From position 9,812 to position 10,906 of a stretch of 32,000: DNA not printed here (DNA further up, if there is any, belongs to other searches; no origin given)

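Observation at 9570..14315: Six-gene, translationally coupled CBASS-like operon with an unrecognised composition: XRE - ImmA - PIN-like - TIR-SAVED - CD-NTase - E2/SEC-C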

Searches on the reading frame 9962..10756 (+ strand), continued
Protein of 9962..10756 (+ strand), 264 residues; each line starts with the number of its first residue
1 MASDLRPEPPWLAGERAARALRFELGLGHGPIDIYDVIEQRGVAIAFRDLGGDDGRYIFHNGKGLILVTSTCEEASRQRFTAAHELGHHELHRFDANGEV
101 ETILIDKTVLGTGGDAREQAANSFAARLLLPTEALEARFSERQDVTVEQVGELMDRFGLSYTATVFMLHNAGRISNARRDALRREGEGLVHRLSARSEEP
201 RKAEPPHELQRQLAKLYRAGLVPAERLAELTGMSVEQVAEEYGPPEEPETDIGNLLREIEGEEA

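Call 101: search_dna_similar(query=window:9962-10756:+, collection=plasmids, mode=protein, max_evalue=1e-10, max_rows=15)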
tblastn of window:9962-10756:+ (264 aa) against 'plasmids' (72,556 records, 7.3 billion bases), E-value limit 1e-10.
Records with a match: 28; places in all: 28; records where one place covers at least 80% of the query: 26.
Best place of each record, by identity: <60% 28.
By first word of the organism name: Bradyrhizobium 7; Sulfitobacter 4; Shewanella 3; Vibrio 2; Salinivibrio 2; Mesorhizobium 2; Neotabrizicola 1; Beijerinckiaceae 1; Methylobacterium 1; Roseomonas 1; and 4 more.
By predicted mobility (MOB-suite, as given by PLSDB): mobilizable 11; non-mobilizable 9; conjugative 8.
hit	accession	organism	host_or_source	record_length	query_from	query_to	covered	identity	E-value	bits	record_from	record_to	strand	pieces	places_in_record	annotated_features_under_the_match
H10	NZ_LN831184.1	Vibrio cholerae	New Delhi seepage water sample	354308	14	241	86%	34.3%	2e-14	80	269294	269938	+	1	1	XRE family transcriptional regulator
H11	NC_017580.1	Shewanella baltica OS117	-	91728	15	241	86%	34.5%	2e-14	80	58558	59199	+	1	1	XRE family transcriptional regulator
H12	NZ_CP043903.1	Shewanella sp. LC6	-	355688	14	241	86%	33.5%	5e-14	79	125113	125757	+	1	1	XRE family transcriptional regulator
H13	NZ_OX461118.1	Shewanella baltica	bacterial strain isolated from smoked ...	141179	15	241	86%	33.6%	6e-14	79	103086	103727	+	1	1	XRE family transcriptional regulator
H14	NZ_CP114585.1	Salinivibrio proteolyticus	-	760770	14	241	86%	32.6%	1e-13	78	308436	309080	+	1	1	XRE family transcriptional regulator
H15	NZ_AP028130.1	Vibrio fluvialis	Homo sapiens,Stool sample from a ...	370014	14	241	86%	32.6%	2e-13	77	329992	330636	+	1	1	XRE family transcriptional regulator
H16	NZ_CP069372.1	Neotabrizicola shimadae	microbial biofilm,biofilm, Nakabusa ...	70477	14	249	89%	30.5%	8e-14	78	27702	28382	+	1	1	XRE family transcriptional regulator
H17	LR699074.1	Beijerinckiaceae bacterium RH AL1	forest soil, soft coal slag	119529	14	240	86%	31.1%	5e-12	73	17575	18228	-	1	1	Helix-turn-helix domain protein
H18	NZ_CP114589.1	Salinivibrio kushneri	-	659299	14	241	86%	30.3%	4e-11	70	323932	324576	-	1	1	XRE family transcriptional regulator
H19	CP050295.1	Mesorhizobium loti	Oxytropis kamtschatica,cell ...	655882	14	238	85%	30.5%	3e-12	74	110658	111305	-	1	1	ImmA/IrrE family metallo-endopeptidase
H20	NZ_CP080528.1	Mesorhizobium sp. AR07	Oxytropis sp.,Cell culture,root nodule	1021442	14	238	85%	30.5%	3e-12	74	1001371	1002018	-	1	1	record has no annotation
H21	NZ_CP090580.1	Methylobacterium radiotolerans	Pure isolate,Urban soil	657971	14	238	85%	30.2%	1e-11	72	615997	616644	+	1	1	XRE family transcriptional regulator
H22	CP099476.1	Roseomonas mucosa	Human skin,single cell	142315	18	243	86%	30.0%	4e-11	70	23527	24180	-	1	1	ImmA/IrrE family metallo-endopeptidase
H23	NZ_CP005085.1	Sphingobium sp. TKS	-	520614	14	238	85%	30.0%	4e-13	76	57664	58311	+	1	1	XRE family transcriptional regulator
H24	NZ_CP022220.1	Bradyrhizobium guangxiense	peanut,cell culture,roots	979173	14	238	85%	29.7%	6e-11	70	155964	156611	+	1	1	XRE family transcriptional regulator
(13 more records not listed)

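Call 102: get_annotated_region(hit=H11, flank=3500)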
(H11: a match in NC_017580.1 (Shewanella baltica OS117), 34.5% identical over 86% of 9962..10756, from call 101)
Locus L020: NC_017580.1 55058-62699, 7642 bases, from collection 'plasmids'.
description: Shewanella baltica OS117 plasmid pSBAL11702, complete sequence
organism: Shewanella baltica OS117 (NCBI taxid 693970)
taxonomy: Bacteria; Pseudomonadota; Gammaproteobacteria; Alteromonadales; Shewanellaceae; Shewanella; Shewanella baltica; Shewanella baltica OS117
host: -; source: -; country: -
typing (MOB-suite, as given by PLSDB): conjugative; replicon rep_cluster_862; relaxase MOBH; mating-pair formation MPF_G
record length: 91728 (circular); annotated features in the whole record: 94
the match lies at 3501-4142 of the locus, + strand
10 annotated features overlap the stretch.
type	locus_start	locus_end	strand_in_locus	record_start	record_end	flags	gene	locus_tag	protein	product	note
CDS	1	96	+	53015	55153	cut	traD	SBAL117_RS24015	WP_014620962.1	type IV conjugative transfer system coupling protein TraD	-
CDS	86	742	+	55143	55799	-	-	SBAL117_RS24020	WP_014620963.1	DUF4400 domain-containing protein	-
CDS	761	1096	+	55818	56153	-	-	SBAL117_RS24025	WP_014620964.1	type II toxin-antitoxin system RelE/ParE family toxin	-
CDS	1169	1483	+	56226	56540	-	-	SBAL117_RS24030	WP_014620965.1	helix-turn-helix transcriptional regulator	-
CDS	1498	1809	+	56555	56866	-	-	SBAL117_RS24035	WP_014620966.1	hypothetical protein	-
CDS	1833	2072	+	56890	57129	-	-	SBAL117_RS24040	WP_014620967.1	hypothetical protein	-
CDS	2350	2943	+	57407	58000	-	-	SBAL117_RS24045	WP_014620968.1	tyrosine-type recombinase/integrase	GO:0015074 - DNA integration [Evidence IEA]; GO:0006310 - DNA recombination [Evidence IEA]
CDS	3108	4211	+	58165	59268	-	-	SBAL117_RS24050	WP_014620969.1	XRE family transcriptional regulator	-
CDS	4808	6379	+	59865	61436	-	-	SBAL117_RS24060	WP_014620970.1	type I restriction-modification system subunit M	GO:0006306 - DNA methylation [Evidence IEA]; GO:0009307 - DNA restriction-modification system [Evidence IEA]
CDS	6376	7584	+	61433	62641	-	-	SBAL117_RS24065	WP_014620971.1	restriction endonuclease subunit S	GO:0006304 - DNA modification [Evidence IEA]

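Call 103: get_annotated_region(hit=H19, flank=3500)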
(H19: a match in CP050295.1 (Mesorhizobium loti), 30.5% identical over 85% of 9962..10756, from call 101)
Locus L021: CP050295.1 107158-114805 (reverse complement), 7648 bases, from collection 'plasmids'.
description: Mesorhizobium loti strain 582 plasmid p_1, complete sequence
organism: Mesorhizobium loti (NCBI taxid 381)
taxonomy: Bacteria; Pseudomonadota; Alphaproteobacteria; Hyphomicrobiales; Phyllobacteriaceae; Mesorhizobium; Mesorhizobium loti
host: -; source: Oxytropis kamtschatica,cell culture,root nodule; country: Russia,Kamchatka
typing (MOB-suite, as given by PLSDB): non-mobilizable; mating-pair formation MPF_T
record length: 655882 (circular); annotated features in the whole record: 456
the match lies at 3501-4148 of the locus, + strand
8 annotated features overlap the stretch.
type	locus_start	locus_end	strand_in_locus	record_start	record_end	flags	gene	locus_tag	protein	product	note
CDS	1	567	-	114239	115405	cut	-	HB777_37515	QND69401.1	hypothetical protein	-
CDS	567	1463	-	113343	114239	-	-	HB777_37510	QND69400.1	AAA family ATPase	-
CDS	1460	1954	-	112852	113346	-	-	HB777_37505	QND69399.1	hypothetical protein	-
CDS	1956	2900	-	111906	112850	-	-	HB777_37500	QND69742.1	nucleotidyltransferase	-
CDS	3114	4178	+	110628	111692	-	-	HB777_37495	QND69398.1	ImmA/IrrE family metallo-endopeptidase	-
CDS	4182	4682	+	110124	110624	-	-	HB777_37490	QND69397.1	PIN domain-containing protein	-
CDS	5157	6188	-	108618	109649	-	-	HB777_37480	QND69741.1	LacI family transcriptional regulator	-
CDS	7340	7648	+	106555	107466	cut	-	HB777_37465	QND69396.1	LysR family transcriptional regulator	-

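Call 104: search_protein_families(library=padloc, proteins=[L021:1956-2900:-, L021:1460-1954:-, L021:567-1463:-, L021:3114-4178:+, L021:4182-4682:+], max_evalue=0.001)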
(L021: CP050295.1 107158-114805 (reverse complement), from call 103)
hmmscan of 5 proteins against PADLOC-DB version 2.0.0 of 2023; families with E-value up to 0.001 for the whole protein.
L021:1956-2900:- (314 aa): 22 families
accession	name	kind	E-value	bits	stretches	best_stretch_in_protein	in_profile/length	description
PDLC00808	Cyclase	-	4.5e-127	421.8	1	1-312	3-324/325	oligonucleotide-cyclase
PDLC00803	Cyclase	-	5.2e-26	89.8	1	22-300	17-246/253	oligonucleotide-cyclase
PDLC00823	Cyclase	-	4.6e-22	77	1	18-312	18-283/285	oligonucleotide-cyclase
PDLC00791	Cyclase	-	4.4e-17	60.2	1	24-281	28-302/345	oligonucleotide-cyclase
PDLC00773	Cyclase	-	2.8e-14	51.4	1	49-312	45-296/334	oligonucleotide-cyclase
PDLC00809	Cyclase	-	4.4e-13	47.5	1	39-311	30-293/295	oligonucleotide-cyclase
PDLC00796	Cyclase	-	4.7e-13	47.3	1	20-226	16-221/432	oligonucleotide-cyclase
PDLC00787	Cyclase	-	1.1e-10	39.4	1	16-190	15-184/333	oligonucleotide-cyclase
PDLC00792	Cyclase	-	1.2e-10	39.2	1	23-212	20-203/236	oligonucleotide-cyclase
PDLC00776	Cyclase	-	1.8e-10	38.7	1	45-274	39-259/287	oligonucleotide-cyclase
PDLC00818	Cyclase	-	3.2e-10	38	1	45-311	37-293/322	oligonucleotide-cyclase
PDLC00814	Cyclase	-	4.1e-10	37.5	1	16-213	16-208/295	oligonucleotide-cyclase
PDLC00822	Cyclase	-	4.1e-10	37.5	2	164-311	202-343/375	oligonucleotide-cyclase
PDLC00786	Cyclase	-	5e-10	37.2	1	16-311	14-292/293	oligonucleotide-cyclase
PDLC00802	Cyclase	-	8.4e-10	36.4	1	171-312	201-330/332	oligonucleotide-cyclase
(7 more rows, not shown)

L021:1460-1954:- (164 aa): 4 families
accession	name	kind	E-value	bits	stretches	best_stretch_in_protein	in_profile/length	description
PDLC00886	HORMA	-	2e-82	273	1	1-163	1-163/164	HORMA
PDLC00879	HORMA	-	4.2e-29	99.4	1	1-162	1-168/169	HORMA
PDLC00880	HORMA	-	2.5e-15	55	1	1-162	1-164/167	HORMA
PDLC00884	HORMA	-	1.1e-10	39.6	1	2-122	4-130/171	HORMA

L021:567-1463:- (298 aa): 7 families
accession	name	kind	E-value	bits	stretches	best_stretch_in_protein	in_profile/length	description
PDLC00914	TRIP13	-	1.3e-127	423.4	1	1-298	2-301/302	TRIP13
PDLC02196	IetA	-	1.8e-18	65.1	1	71-245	123-282/374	-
PDLC00915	TRIP13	-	2.9e-15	54.5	1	72-245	65-241/302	TRIP13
PDLC02195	IetA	-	1.7e-14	51.9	1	73-245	140-297/395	-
PDLC04232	IetA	-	1e-13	49.4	1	73-225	119-256/330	-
PDLC04231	IetA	-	1.9e-08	32.5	1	73-215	120-247/262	-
PDLC04140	mad8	-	1.8e-05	22.4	0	125-206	177-245/314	mads_8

L021:3114-4178:+ (354 aa): 18 families
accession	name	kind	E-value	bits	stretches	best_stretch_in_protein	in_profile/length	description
PDLC03949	RmrA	-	6.6e-54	181.1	1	4-347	5-331/363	-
PDLC03947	RmrA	-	2.7e-48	162.7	1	2-301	12-317/383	-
PDLC03944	RmrA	-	5.2e-48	162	1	3-316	8-321/384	-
PDLC03951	RmrA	-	6.9e-48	161.6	1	4-345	11-352/400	-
PDLC03948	RmrA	-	3.9e-47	159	1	3-336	10-347/397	-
PDLC03954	RmrA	-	2.4e-46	156.4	1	3-301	12-317/380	-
PDLC03952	RmrA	-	1.9e-45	153.4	1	2-342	23-368/395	-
PDLC03946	RmrA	-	7.5e-38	128.2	1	4-306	5-295/357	-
PDLC03956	RmrA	-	1.4e-37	127.7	1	2-313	9-321/399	-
PDLC03953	RmrA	-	4.9e-36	122.7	1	3-340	7-341/373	-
PDLC03943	RmrA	-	2.4e-35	120.3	1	2-344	3-338/370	-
PDLC03955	RmrA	-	2.9e-34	116.9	1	5-295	24-310/371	-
PDLC03945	RmrA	-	3.1e-32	110.2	1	2-298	3-316/394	-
PDLC03950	RmrA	-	2.8e-23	80.5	1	5-280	6-283/369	-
PDLC04141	capP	-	7.7e-18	62.9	1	128-275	3-153/242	capP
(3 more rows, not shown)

L021:4182-4682:+ (166 aa): 0 families

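Call 105: search_solved_structures(query=A5, max_evalue=1e-8, show_alignments=2)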
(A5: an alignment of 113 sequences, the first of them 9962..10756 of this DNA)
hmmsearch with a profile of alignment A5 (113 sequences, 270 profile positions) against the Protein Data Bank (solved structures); distinct sequences matched with E-value up to 1e-8: 3.
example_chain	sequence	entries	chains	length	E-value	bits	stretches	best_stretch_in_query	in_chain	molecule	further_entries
7t5t_A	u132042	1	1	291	1e-18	70.9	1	61-164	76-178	CapP toxin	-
9vzy_A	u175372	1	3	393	8.9e-11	44.9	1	40-249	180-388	HTH cro/C1-type domain-containing protein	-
3dte_A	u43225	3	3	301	9e-10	41.6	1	39-167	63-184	IrrE protein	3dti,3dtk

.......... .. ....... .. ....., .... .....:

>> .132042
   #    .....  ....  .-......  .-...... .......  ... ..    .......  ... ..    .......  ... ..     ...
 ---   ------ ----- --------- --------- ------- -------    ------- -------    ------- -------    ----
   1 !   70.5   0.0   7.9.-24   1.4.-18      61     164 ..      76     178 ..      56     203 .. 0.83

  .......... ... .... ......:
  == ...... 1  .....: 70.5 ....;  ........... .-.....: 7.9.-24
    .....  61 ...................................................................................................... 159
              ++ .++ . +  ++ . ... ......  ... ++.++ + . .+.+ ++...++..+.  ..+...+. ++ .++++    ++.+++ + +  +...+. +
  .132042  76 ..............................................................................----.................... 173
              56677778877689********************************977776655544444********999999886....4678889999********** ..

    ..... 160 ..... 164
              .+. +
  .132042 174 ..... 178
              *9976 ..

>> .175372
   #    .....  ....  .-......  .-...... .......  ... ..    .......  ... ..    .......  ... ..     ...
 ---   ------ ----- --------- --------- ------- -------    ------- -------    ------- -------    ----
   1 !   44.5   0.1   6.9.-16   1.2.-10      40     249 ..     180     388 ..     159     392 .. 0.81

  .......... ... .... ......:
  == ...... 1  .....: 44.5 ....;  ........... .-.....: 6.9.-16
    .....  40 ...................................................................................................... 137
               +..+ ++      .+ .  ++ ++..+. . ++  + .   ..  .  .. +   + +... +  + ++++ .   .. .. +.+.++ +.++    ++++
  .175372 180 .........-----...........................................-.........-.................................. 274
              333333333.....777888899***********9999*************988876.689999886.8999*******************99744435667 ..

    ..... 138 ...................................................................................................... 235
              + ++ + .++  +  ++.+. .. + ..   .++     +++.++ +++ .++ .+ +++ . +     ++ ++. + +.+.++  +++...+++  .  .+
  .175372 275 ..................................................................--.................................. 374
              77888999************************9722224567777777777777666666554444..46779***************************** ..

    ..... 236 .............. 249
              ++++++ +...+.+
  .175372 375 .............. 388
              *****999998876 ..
